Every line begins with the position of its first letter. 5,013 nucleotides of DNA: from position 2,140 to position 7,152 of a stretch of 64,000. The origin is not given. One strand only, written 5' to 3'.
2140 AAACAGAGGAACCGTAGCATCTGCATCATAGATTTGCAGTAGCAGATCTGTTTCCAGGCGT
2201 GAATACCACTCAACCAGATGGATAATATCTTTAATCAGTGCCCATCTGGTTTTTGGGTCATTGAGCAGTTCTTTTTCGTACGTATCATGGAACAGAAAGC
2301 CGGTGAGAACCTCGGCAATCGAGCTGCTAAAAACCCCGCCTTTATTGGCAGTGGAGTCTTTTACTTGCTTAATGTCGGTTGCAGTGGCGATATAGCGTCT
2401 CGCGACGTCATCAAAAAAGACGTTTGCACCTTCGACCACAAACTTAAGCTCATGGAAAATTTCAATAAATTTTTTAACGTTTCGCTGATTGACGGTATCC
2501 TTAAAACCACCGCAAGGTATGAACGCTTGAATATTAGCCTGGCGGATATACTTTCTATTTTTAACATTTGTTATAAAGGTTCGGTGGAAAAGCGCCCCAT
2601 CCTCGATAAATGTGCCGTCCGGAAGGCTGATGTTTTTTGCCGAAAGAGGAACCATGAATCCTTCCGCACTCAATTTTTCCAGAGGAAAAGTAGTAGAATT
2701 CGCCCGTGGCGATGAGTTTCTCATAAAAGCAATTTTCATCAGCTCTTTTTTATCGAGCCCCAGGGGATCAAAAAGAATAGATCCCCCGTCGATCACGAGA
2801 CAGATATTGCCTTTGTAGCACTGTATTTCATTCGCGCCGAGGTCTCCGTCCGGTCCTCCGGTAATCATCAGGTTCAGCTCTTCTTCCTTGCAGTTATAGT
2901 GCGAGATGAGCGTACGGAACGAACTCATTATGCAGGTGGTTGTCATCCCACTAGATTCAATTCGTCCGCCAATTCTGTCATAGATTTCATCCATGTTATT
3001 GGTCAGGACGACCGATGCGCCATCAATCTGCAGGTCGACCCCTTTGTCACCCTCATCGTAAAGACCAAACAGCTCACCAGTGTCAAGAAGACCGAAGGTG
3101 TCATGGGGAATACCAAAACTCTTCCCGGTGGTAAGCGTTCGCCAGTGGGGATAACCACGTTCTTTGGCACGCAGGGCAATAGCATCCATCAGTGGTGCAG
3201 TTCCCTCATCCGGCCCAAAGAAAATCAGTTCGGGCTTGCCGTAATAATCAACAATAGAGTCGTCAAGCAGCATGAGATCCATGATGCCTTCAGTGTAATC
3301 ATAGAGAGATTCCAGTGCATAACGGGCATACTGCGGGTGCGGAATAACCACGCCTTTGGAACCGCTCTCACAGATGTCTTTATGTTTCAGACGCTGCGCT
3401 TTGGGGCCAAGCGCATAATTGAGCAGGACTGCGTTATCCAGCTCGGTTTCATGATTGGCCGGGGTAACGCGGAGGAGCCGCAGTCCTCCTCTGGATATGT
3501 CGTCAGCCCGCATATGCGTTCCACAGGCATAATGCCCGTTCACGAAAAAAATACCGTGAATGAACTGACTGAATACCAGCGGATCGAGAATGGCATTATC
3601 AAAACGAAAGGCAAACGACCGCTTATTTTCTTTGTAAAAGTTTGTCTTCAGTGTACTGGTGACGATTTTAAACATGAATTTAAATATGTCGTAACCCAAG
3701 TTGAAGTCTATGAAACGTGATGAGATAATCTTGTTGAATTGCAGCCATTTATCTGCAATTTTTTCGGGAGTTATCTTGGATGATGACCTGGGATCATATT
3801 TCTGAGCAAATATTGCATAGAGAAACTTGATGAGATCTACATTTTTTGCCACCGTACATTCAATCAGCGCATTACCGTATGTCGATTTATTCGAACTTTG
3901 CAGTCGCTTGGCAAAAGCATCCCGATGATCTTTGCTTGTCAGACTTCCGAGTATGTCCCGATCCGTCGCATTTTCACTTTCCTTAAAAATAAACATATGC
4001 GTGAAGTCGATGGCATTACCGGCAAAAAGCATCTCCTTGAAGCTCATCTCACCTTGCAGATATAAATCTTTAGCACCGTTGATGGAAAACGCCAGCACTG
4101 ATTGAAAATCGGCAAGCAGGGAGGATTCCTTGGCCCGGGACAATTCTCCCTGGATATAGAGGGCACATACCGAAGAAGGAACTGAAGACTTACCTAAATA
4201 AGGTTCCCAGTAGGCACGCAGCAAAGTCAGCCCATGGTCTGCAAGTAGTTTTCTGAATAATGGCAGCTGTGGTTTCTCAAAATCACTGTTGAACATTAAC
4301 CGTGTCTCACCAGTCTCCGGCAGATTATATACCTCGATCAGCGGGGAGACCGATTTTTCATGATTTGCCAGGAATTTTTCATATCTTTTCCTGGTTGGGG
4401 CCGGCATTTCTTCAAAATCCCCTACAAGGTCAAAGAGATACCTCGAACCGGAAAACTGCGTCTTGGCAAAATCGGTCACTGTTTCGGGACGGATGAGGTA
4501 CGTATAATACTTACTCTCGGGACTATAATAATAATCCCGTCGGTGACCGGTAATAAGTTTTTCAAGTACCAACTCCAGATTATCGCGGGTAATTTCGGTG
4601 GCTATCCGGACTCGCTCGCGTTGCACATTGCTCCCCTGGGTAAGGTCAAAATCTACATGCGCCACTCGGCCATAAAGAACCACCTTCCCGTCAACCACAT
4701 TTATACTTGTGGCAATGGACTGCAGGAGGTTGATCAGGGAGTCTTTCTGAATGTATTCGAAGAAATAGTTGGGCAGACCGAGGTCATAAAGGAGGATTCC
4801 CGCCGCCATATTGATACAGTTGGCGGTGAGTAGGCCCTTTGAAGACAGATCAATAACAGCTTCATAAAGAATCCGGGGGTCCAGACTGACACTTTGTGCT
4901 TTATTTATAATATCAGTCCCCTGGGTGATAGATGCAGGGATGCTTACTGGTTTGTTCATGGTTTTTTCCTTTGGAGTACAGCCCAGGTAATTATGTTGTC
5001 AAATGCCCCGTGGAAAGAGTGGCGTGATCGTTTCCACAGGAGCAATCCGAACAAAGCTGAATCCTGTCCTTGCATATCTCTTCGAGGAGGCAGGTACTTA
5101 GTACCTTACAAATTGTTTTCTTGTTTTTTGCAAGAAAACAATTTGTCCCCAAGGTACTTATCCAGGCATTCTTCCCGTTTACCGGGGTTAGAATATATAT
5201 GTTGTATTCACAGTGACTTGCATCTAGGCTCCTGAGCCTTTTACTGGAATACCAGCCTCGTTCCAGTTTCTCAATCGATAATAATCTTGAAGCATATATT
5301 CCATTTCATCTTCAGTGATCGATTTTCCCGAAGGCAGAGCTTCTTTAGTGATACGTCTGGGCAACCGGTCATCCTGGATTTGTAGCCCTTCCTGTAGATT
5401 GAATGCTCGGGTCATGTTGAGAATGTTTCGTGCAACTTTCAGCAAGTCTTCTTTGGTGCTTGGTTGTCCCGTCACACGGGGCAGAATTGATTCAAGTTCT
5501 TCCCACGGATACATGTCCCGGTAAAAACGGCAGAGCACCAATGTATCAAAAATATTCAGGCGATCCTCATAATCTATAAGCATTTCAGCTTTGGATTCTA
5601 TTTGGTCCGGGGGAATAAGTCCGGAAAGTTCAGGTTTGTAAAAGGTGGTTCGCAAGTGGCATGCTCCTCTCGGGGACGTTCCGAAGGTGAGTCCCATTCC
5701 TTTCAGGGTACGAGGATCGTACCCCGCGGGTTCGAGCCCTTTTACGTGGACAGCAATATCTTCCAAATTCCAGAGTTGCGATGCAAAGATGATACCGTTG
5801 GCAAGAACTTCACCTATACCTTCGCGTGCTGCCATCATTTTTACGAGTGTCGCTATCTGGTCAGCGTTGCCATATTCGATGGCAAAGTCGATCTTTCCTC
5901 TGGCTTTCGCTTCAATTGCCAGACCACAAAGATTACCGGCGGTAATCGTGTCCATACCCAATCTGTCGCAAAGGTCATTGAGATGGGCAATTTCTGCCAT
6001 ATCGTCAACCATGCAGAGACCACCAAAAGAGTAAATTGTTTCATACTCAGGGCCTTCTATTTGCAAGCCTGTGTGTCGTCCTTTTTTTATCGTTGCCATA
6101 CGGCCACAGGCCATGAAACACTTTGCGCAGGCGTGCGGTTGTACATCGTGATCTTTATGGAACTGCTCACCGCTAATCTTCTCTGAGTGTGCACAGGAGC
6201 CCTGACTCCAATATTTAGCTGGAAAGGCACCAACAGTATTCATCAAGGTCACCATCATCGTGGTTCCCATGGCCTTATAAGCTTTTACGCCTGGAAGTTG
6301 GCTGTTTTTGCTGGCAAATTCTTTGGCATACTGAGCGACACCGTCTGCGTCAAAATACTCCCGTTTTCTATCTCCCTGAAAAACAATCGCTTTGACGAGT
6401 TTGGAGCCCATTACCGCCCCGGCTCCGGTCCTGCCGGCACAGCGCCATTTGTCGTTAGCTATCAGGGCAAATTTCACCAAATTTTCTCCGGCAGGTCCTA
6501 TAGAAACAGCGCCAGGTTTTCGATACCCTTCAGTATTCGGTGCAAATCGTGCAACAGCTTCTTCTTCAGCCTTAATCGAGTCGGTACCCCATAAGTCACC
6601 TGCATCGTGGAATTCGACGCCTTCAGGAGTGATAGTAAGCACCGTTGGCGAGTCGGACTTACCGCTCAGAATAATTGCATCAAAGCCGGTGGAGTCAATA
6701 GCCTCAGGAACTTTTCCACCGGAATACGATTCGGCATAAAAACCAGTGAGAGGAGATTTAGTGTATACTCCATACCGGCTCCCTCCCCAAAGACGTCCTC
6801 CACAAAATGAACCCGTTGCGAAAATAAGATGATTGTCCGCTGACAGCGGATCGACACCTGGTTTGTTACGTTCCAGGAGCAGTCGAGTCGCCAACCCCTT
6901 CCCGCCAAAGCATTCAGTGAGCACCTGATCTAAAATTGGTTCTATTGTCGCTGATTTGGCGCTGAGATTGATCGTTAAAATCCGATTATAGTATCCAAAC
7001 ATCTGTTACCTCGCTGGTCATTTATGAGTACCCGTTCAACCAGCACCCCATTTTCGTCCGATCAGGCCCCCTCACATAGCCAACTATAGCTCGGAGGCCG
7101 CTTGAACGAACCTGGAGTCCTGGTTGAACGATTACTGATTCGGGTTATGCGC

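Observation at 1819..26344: Candidate complete anaerobic 5-aminovalerate -> glutarate -> acetyl-CoA pathway in one 24.5-kb supercluster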

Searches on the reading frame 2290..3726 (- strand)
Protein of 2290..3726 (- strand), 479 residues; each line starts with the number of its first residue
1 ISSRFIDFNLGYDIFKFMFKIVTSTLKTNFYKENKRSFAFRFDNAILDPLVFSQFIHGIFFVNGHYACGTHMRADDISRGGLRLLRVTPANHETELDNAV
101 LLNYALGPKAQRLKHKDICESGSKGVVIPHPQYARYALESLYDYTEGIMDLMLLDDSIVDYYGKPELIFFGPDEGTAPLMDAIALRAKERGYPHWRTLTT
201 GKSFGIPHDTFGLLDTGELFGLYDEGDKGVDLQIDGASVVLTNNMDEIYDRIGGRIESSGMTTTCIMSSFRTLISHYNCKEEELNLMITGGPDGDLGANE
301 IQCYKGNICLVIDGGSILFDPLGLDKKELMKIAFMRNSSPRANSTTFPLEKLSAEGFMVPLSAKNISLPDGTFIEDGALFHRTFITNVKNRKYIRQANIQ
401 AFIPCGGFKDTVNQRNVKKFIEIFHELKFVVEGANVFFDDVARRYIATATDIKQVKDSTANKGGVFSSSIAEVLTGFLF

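Call 62: search_solved_structures(query=window:2290-3726:-, max_evalue=1, show_alignments=1)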
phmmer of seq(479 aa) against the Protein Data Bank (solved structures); distinct sequences matched with E-value up to 1: 1.
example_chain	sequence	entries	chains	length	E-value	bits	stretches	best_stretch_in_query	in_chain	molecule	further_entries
9pgb_A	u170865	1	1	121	0.53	12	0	285-314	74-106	4-module Cysteine Rich Eggshell Membrane Protein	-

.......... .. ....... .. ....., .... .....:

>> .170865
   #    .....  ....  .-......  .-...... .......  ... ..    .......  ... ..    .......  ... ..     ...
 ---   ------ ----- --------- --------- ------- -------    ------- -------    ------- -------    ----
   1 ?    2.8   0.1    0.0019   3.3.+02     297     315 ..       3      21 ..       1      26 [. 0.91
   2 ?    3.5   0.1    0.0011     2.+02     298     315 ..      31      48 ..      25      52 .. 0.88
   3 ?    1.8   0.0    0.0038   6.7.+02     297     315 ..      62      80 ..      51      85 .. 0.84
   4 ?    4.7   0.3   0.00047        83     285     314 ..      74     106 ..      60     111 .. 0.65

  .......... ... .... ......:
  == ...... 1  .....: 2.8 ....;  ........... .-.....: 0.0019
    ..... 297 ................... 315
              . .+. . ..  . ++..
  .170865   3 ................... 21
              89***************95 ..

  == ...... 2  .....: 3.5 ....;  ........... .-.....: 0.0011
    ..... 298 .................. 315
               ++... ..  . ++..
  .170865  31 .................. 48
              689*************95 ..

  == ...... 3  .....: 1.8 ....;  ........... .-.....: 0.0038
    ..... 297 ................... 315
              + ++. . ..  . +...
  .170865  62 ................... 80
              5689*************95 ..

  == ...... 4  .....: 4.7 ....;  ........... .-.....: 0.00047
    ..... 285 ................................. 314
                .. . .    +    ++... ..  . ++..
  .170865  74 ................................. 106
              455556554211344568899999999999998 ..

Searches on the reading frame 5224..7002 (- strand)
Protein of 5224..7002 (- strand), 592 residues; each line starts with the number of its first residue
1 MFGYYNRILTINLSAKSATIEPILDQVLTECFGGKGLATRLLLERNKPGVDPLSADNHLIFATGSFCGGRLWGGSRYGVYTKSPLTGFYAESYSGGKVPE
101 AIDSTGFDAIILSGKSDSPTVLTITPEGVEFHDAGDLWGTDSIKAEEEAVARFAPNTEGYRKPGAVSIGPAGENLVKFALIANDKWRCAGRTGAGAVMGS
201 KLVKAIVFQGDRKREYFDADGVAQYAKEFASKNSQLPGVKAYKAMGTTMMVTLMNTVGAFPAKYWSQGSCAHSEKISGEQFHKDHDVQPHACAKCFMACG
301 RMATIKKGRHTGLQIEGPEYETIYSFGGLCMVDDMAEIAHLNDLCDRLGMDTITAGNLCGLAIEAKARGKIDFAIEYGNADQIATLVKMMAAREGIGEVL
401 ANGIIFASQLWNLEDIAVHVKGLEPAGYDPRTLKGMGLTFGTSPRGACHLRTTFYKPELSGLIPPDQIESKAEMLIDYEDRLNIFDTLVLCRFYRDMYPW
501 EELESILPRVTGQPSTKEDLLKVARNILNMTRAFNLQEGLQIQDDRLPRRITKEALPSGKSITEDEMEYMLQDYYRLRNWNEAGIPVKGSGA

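Call 3: search_protein_families(library=pfam, proteins=[window:5224-7002:-])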
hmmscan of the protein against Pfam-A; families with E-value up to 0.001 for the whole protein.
window:5224-7002:- (592 aa): 2 families
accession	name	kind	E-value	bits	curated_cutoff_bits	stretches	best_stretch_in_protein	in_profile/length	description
PF01314.23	AFOR_C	-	5e-114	381.8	27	1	226-588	3-377/385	Aldehyde ferredoxin oxidoreductase, domains 2 & 3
PF02730.20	AFOR_N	-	8.9e-65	218.6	29.8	1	7-210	2-198/199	Aldehyde ferredoxin oxidoreductase, N-terminal domain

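Call 5: search_protein_families(library=ncbifam, proteins=[window:5224-7002:-], max_evalue=1e-10)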
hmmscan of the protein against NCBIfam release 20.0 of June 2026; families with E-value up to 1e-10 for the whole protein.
window:5224-7002:- (592 aa): 1 family
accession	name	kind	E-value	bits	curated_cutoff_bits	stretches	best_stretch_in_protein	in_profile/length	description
NF007354.0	PRK09849.1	equivalog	3.6e-39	134.9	868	1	2-213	6-209/703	aldehyde ferredoxin oxidoreductase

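Call 72: search_solved_structures(query=window:5224-7002:-, max_evalue=1e-10)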
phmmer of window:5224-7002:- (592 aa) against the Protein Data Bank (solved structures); distinct sequences matched with E-value up to 1e-10: 9.
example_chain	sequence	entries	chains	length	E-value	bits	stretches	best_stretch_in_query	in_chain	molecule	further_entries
9mqx_D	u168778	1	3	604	1.7e-112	380.1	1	1-588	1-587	Aldehyde:ferredoxin oxidoreductase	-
1aor_A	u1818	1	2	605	4.2e-103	349.1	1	1-584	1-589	ALDEHYDE FERREDOXIN OXIDOREDUCTASE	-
8c0z_A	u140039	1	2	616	4.9e-90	305.9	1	3-587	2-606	Aldehyde:ferredoxin oxidoreductase,tungsten-containing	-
9g7j_A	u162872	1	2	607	1.1e-86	294.8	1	1-588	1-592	Aldehyde ferredoxin oxidoreductase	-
9q1t_A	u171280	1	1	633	5.7e-78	266.1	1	2-586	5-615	Tungsten-dependent aldehyde oxidoreductase WOR83 from Haloferax volcanii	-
1b25_A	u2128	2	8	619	5e-77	263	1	1-588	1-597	PROTEIN (FORMALDEHYDE FERREDOXIN OXIDOREDUCTASE) | FORMALDEHYDE FERREDOXIN OXIDOREDUCTASE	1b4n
6x6u_A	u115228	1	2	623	7.4e-42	146.8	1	1-586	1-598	Formaldehyde:ferredoxin oxidoreductase wor5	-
6x1o_A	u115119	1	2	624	7.4e-42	146.8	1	1-586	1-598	Formaldehyde:ferredoxin oxidoreductase wor5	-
4z3w_A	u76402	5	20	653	3.4e-33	118.2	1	24-409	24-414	Benzoyl-CoA reductase, putative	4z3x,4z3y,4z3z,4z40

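Call 77: find_homologous_proteins(query=window:5224-7002:-, max_evalue=1e-100)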
Query window:5224-7002:- (592 aa): 6217 proteins with E <= 1e-100 among 8000 candidates; the best 120 are listed.
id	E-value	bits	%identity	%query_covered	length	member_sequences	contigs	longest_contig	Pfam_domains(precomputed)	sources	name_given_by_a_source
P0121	0.0e+0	1373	100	100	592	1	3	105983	PF02730.21,PF01314.24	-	-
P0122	0.0e+0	1282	93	99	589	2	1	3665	PF02730.21,PF01314.24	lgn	-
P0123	0.0e+0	1278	93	99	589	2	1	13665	PF02730.21,PF01314.24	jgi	jgi:aldehyde:ferredoxin oxidoreductase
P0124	0.0e+0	1277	92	99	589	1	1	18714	PF02730.21,PF01314.24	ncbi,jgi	-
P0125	0.0e+0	1276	92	99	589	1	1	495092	PF02730.21,PF01314.24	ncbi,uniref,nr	ncbi:aldehyde:ferredoxin oxidoreductase [Desulfopila sp. IMCC35006]|uniref:aldehyde ferredoxin oxido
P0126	0.0e+0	1262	92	99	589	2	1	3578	PF02730.21,PF01314.24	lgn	-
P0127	0.0e+0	1233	89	99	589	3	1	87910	PF02730.21,PF01314.24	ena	-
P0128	0.0e+0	1200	86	99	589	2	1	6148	PF02730.21,PF01314.24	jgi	jgi:aldehyde:ferredoxin oxidoreductase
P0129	0.0e+0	1193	86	99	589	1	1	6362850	PF02730.21,PF01314.24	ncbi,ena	-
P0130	0.0e+0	1191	86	99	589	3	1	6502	PF02730.21,PF01314.24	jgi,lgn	jgi:aldehyde:ferredoxin oxidoreductase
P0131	0.0e+0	1184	85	99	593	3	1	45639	PF02730.21,PF01314.24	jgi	jgi:aldehyde:ferredoxin oxidoreductase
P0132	0.0e+0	1184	86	99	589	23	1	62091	PF02730.21,PF01314.24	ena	-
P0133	0.0e+0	1183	85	99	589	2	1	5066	PF02730.21,PF01314.24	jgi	jgi:aldehyde:ferredoxin oxidoreductase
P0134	0.0e+0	1179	84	99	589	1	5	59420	PF02730.21,PF01314.24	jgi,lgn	-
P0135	0.0e+0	1176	86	99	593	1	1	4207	PF02730.21,PF01314.24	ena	-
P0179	0.0e+0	1111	80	99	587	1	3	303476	PF02730.21,PF01314.24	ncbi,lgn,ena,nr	ncbi:MAG: aldehyde:ferredoxin oxidoreductase [Desulfotalea sp.]|nr:MAG: aldehyde:ferredoxin oxidored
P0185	0.0e+0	1057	76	99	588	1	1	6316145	PF02730.21,PF01314.24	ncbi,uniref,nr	ncbi:aldehyde ferredoxin oxidoreductase family protein [Desulfopila sp. IMCC35008]|uniref:aldehyde f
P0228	0.0e+0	1015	71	100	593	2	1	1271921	PF02730.21,PF01314.24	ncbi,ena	-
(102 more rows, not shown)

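Call 78: find_encoding_contigs(protein=P0228, flank=10000, max_places=1)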
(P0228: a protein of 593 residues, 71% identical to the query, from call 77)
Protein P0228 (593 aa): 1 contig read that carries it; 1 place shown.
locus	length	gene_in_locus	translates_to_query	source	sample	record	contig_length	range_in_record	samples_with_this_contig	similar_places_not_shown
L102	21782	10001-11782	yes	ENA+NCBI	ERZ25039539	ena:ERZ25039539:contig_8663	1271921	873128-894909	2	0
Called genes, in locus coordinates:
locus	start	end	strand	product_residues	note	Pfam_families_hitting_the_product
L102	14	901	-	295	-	PF02653:BPD_transp_2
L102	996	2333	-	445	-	PF13433:Peripla_BP_5, PF13458:Peripla_BP_6, PF01094:ANF_receptor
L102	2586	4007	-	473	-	PF00072:Response_reg, PF00158:Sigma54_activat, PF14532:Sigma54_activ_2, PF25601:AAA_lid_14, PF02954:HTH_8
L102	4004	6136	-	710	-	PF02743:dCache_1, PF22673:MCP-like_PDC_1, PF08269:dCache_2 (weak), PF13188:PAS_8 (weak), PF13426:PAS_9, PF02518:HATPase_c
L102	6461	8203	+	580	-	PF00989:PAS (weak), PF00989:PAS, PF08448:PAS_4, PF13426:PAS_9, PF00158:Sigma54_activat, PF01078:Mg_chelatase (weak), PF14532:Sigma54_activ_2, PF25601:AAA_lid_14, +4 more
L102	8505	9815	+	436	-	PF00202:Aminotran_3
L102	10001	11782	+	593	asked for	PF02730:AFOR_N, PF01314:AFOR_C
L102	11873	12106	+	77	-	-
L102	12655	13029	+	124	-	-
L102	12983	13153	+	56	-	-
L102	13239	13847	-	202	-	PF12654:DUF3786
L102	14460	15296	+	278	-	PF02358:Trehalose_PPase, PF08282:Hydrolase_3 (faint)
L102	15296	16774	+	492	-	PF00982:Glyco_transf_20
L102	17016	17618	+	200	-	PF13298:LigD_N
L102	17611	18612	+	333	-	PF01068:DNA_ligase_A_M, PF04679:DNA_ligase_A_C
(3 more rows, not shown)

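Call 79: find_encoding_contigs(protein=P0185, flank=10000, max_places=1)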
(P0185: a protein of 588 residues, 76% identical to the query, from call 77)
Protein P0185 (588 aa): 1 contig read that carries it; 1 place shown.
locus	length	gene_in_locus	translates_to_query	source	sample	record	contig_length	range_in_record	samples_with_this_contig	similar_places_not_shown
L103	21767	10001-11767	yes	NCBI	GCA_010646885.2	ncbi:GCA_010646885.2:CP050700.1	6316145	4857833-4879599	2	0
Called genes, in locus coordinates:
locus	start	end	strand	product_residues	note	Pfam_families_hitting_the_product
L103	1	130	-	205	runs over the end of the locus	PF13671:AAA_33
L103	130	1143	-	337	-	-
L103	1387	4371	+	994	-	PF01339:CheB_methylest, PF03705:CheR_N, PF01739:CheR, PF08448:PAS_4 (faint), PF13426:PAS_9 (faint), PF13188:PAS_8 (faint), PF13596:PAS_10, PF00989:PAS (weak)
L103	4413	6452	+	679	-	PF00989:PAS, PF13426:PAS_9, PF00989:PAS, PF08448:PAS_4, PF13426:PAS_9 (weak), PF08447:PAS_3, PF00512:HisKA (weak), PF02518:HATPase_c, +1 more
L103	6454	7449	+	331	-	PF00072:Response_reg, PF08281:Sigma70_r4_2 (faint), PF00196:GerE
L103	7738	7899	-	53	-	-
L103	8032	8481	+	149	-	-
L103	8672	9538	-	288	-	PF04055:Radical_SAM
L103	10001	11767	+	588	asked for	PF02730:AFOR_N, PF01314:AFOR_C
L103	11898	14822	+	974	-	PF01565:FAD_binding_4, PF02913:FAD-oxidase_C, PF13183:Fer4_8 (weak), PF13534:Fer4_17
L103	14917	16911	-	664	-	PF26965:MimR_N, PF01590:GAF (weak), PF00158:Sigma54_activat, PF14532:Sigma54_activ_2, PF00004:AAA (weak), PF07724:AAA_2 (weak), PF25601:AAA_lid_14, PF02954:HTH_8, +3 more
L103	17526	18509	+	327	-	PF00676:E1_dh, PF02775:TPP_enzyme_C (faint)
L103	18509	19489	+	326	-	PF02779:Transket_pyr, PF02780:Transketolase_C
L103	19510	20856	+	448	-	PF00364:Biotin_lipoyl, PF02817:E3_binding, PF00198:2-oxoacid_dh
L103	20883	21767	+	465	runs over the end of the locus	PF00890:FAD_binding_2 (weak), PF07992:Pyr_redox_2, PF12831:FAD_oxidored, PF13434:Lys_Orn_oxgnase (weak), PF13738:Pyr_redox_3, PF00070:Pyr_redox, PF01262:AlaDh_PNT_C (weak), PF02852:Pyr_redox_dim, +5 more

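Call 80: find_encoding_contigs(protein=P0179, flank=10000, max_places=1)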
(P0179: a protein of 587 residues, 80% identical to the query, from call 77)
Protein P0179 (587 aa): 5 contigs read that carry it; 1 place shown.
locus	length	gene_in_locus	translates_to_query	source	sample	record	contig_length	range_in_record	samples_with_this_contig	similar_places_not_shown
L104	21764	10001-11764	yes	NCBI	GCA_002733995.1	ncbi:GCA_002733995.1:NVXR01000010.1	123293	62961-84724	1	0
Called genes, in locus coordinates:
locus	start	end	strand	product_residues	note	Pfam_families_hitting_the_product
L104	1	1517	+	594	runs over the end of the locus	PF01336:tRNA_anti-codon, PF00152:tRNA-synt_2, PF02938:GAD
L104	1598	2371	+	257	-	PF01925:TauE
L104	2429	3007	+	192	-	PF03831:YjdM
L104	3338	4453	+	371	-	PF01855:POR_N, PF02780:Transketolase_C (weak), PF17147:PFOR_II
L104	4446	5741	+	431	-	PF02775:TPP_enzyme_C, PF01558:POR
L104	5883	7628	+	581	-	PF00989:PAS (weak), PF00989:PAS, PF08448:PAS_4, PF13426:PAS_9, PF00158:Sigma54_activat, PF14532:Sigma54_activ_2, PF00004:AAA (weak), PF25601:AAA_lid_14, +4 more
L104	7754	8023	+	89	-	-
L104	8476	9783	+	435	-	PF00202:Aminotran_3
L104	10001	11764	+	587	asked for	PF02730:AFOR_N, PF01314:AFOR_C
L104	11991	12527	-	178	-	PF00582:Usp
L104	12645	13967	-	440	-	PF06808:DctM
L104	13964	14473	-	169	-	PF04290:DctQ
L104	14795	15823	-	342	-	PF03480:DctP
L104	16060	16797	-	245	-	PF01144:CoA_trans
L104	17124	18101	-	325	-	PF01144:CoA_trans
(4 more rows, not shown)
